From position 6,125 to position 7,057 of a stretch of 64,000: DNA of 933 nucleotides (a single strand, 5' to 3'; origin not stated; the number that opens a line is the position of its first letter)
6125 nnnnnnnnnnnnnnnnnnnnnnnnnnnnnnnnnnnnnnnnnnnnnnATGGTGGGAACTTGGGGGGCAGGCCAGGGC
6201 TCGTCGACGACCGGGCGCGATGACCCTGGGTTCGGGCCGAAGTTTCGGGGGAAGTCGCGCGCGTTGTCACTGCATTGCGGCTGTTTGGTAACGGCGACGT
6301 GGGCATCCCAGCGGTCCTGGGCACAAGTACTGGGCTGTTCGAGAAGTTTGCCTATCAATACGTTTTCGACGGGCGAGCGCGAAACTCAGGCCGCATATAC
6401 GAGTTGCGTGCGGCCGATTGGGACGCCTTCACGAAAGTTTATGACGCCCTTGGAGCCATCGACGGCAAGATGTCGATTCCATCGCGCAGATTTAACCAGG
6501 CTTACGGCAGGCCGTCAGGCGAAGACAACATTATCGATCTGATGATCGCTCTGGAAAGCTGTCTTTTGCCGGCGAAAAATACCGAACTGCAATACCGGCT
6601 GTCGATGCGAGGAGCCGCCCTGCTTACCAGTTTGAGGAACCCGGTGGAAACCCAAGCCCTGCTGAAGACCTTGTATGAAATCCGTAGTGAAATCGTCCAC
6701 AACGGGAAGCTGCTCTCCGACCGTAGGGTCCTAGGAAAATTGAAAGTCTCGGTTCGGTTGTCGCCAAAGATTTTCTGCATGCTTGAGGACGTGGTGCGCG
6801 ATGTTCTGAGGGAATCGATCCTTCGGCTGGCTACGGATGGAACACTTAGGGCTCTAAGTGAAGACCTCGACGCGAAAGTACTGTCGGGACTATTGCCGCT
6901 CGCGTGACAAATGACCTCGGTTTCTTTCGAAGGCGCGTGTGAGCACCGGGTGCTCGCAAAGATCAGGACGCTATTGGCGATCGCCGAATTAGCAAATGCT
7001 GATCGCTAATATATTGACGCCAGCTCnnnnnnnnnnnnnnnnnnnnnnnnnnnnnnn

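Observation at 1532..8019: IS-scarred, lower-GC island with two PD-(D/E)xK nuclease-fold genes and two convergent HEPN-motif genes: a remnant defence or abortive-infection locus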

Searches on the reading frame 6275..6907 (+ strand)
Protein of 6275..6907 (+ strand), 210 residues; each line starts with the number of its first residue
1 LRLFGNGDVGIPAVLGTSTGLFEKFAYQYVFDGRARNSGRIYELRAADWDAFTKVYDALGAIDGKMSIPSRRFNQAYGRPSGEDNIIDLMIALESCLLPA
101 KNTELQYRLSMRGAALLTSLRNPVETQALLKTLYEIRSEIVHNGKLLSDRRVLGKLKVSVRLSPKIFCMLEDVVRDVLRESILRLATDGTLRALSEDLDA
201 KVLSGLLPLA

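Call 3: search_protein_families(library=pfam, proteins=[window:6275-6907:+], max_evalue=1)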
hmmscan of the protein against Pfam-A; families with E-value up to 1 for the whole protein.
window:6275-6907:+ (210 aa): 0 families

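Call 4: search_protein_families(library=padloc, proteins=[window:6275-6907:+], max_evalue=1)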
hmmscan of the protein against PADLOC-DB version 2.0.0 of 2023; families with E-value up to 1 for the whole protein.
window:6275-6907:+ (210 aa): 0 families

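Call 5: search_protein_families(library=ncbifam, proteins=[window:6275-6907:+], max_evalue=1)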
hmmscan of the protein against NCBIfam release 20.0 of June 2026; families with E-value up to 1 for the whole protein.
window:6275-6907:+ (210 aa): 0 families

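Call 6: find_homologous_proteins(query=window:6275-6907:+, max_evalue=0.001)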
Query window:6275-6907:+ (210 aa): 21 proteins with E <= 0.001 among 694 candidates.
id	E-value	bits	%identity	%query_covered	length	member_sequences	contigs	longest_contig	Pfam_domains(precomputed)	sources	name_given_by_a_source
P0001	2.5e-124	431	100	96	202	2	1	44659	-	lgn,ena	-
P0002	6.2e-96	338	79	100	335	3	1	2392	-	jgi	jgi:hypothetical protein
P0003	1.6e-92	327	78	98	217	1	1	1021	-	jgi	jgi:hypothetical protein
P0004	6.6e-87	308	74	100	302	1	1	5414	-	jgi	jgi:hypothetical protein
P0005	1.8e-83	297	73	96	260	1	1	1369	-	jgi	jgi:Apea-like HEPN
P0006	3.5e-77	277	85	72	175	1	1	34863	-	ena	-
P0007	8.2e-64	233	71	78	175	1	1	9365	-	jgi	-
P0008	2.7e-63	231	76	75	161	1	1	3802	-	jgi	jgi:hypothetical protein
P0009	3.5e-60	221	73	75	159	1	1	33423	-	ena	-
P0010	5.4e-57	211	77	69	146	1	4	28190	-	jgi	jgi:hypothetical protein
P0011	1.5e-55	206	74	70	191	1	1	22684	-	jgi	jgi:Apea-like HEPN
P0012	3.8e-51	192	72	67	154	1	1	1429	-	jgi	jgi:hypothetical protein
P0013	7.1e-45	171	66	69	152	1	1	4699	-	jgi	jgi:hypothetical protein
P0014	2.4e-41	160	67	60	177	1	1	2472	-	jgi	-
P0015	1.1e-39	154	67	62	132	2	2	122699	-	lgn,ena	-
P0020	3.1e-22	97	88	27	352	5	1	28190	-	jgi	jgi:hypothetical protein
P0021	2.5e-16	78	39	71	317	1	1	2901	-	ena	-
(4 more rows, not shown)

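Call 11: find_encoding_contigs(protein=P0004, flank=10000, max_places=4)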
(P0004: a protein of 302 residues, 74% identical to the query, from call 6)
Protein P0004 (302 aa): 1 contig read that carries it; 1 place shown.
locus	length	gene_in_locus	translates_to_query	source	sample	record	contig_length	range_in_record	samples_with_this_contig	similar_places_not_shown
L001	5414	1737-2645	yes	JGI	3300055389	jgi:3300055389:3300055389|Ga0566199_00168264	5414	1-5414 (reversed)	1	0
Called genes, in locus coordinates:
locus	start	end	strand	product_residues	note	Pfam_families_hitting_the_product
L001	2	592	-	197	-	?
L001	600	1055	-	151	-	-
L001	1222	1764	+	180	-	-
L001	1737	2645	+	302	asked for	-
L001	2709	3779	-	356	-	-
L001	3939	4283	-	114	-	PF12728:HTH_17 (weak)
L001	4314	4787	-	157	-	PF05119:Terminase_4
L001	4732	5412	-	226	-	?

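Call 13: find_encoding_contigs(protein=P0020, flank=10000, max_places=4)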
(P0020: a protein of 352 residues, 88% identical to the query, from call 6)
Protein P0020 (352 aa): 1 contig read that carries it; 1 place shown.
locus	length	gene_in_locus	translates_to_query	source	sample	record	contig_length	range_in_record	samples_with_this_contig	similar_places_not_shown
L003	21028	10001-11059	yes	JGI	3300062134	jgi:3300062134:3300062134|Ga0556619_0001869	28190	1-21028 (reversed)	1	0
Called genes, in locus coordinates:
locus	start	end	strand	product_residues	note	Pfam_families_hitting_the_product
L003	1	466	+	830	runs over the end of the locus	PF00009:GTP_EFTU (faint), PF00350:Dynamin_N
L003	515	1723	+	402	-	PF07690:MFS_1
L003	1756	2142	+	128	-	-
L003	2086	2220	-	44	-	-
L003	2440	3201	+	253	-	PF00149:Metallophos, PF12850:Metallophos_2 (faint)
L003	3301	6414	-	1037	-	PF04851:ResIII (faint)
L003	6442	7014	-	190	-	PF01797:Y1_Tnp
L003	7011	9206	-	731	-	PF01555:N6_N4_Mtase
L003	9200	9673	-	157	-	-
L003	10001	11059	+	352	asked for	-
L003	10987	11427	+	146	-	-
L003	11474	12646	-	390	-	-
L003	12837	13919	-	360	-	PF04610:TrbL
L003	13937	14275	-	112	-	-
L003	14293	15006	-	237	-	-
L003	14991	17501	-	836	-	PF27097:VirB4_TrbE_N, PF03135:CagE_TrbE_VirB, PF19044:P-loop_TraG (weak)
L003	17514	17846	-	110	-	PF05101:VirB3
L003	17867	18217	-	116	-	PF04956:TrbC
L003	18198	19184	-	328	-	PF00437:T2SSE, PF01695:IstB_IS21 (faint)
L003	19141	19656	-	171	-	PF21983:NikA-like (faint)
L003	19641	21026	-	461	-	?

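Call 15: search_protein_families(library=pfam, proteins=[L003:9200-9673:-, L001:1222-1764:+, L003:3301-6414:-, P0021], max_evalue=1)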
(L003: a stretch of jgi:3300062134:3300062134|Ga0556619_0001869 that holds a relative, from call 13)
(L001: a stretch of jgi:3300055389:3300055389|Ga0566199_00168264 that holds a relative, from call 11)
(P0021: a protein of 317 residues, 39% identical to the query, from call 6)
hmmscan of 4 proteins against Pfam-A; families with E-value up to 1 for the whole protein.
L003:9200-9673:- (157 aa): 0 families

L001:1222-1764:+ (180 aa): 0 families

L003:3301-6414:- (1037 aa): 2 families
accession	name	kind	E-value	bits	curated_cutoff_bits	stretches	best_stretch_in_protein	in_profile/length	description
PF04851.21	ResIII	-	1.5e-06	28.7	22.5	1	109-203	8-69/164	Type III restriction enzyme, res subunit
PF19778.5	RE_endonuc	-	0.057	13.7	23.4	1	913-998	4-86/108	Endonuclease domain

P0021 (317 aa): 0 families

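Call 88: find_encoding_contigs(protein=P0001, flank=10000, max_places=3)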
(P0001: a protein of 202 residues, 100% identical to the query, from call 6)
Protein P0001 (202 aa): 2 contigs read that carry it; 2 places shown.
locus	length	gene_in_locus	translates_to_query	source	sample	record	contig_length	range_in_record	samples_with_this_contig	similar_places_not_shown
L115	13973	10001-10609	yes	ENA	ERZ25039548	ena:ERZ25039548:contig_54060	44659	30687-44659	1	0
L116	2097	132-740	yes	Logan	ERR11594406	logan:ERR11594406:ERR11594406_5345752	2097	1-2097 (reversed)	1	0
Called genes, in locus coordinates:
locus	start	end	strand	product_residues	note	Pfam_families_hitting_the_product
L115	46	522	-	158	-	PF22022:Phage_int_M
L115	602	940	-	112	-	PF12728:HTH_17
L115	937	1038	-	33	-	-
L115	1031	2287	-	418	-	PF01555:N6_N4_Mtase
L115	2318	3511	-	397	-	PF01047:MarR (faint), PF12802:MarR_2 (weak), PF01978:TrmB (faint)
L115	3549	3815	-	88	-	PF05930:Phage_AlpA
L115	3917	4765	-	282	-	-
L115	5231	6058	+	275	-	PF22558:REase-ARP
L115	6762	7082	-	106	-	-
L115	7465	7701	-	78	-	-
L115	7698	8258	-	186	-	-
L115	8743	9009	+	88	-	PF01527:HTH_Tnp_1, PF13384:HTH_23 (weak)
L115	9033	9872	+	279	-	PF02954:HTH_8 (faint), PF13276:HTH_21, PF00665:rve, PF13683:rve_3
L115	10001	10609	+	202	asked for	-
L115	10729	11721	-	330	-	-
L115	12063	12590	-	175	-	-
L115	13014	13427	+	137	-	PF03050:DDE_Tnp_IS66, PF13817:DDE_Tnp_IS66_C (faint)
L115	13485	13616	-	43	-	-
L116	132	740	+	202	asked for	-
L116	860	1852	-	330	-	-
